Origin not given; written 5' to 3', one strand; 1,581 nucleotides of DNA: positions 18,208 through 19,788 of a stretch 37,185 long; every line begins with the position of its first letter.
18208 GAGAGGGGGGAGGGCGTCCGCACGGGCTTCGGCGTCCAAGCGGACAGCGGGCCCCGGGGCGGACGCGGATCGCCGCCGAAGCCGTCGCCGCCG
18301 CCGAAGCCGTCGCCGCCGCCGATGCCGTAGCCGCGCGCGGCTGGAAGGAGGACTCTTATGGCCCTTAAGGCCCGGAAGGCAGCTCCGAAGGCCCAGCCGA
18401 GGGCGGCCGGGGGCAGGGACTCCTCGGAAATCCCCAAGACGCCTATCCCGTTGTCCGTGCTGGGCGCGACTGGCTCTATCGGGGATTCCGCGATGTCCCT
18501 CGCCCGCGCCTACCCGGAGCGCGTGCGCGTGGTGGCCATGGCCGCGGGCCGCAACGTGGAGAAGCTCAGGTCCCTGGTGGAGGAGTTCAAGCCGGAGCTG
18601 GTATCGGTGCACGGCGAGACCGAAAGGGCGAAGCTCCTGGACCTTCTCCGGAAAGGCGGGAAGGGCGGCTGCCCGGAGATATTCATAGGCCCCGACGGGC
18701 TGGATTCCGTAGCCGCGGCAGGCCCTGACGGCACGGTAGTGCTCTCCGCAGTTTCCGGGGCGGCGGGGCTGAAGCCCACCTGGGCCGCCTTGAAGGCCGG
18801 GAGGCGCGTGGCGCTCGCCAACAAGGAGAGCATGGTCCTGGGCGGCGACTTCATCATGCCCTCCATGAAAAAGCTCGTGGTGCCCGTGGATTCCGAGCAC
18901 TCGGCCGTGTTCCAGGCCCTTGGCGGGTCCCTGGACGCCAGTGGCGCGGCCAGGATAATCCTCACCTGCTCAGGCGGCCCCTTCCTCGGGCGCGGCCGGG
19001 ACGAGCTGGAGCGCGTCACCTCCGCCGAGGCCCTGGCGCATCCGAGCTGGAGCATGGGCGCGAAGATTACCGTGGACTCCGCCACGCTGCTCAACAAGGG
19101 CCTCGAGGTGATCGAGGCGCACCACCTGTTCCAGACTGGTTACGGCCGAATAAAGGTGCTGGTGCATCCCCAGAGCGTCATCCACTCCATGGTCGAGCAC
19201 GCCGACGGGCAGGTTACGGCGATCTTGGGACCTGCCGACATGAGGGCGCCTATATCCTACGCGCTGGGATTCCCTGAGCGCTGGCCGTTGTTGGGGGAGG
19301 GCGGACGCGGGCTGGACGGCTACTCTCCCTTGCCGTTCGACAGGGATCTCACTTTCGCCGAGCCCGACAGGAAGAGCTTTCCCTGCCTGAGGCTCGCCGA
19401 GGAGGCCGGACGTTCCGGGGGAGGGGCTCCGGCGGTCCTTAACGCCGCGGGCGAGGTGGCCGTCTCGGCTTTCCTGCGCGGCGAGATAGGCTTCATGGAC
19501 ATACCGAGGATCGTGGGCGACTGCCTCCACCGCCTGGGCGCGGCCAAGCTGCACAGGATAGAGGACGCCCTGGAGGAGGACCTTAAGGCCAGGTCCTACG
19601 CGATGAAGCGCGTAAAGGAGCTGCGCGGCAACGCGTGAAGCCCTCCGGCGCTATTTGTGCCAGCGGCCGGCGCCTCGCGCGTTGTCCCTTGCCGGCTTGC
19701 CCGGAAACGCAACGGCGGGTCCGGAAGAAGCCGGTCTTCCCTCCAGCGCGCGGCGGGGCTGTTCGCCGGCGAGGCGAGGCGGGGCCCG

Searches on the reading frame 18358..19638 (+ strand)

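Call 37: search_protein_families(library=pfam, proteins=[window:18358-19638:+], max_evalue=0.00001)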
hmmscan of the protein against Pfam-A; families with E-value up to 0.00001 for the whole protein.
window:18358-19638:+ (426 aa): 3 families
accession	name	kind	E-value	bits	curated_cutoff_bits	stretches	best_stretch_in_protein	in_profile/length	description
PF02670.22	DXP_reductoisom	-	3.3e-36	125.2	21.7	1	32-163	1-129/129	1-deoxy-D-xylulose 5-phosphate reductoisomerase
PF08436.17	DXP_redisom_C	-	4.3e-35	120.2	26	1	174-258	1-84/84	1-deoxy-D-xylulose 5-phosphate reductoisomerase C-terminal domain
PF13288.12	DXPR_C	-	2.1e-32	112.2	27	1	290-413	1-114/115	DXP reductoisomerase C-terminal domain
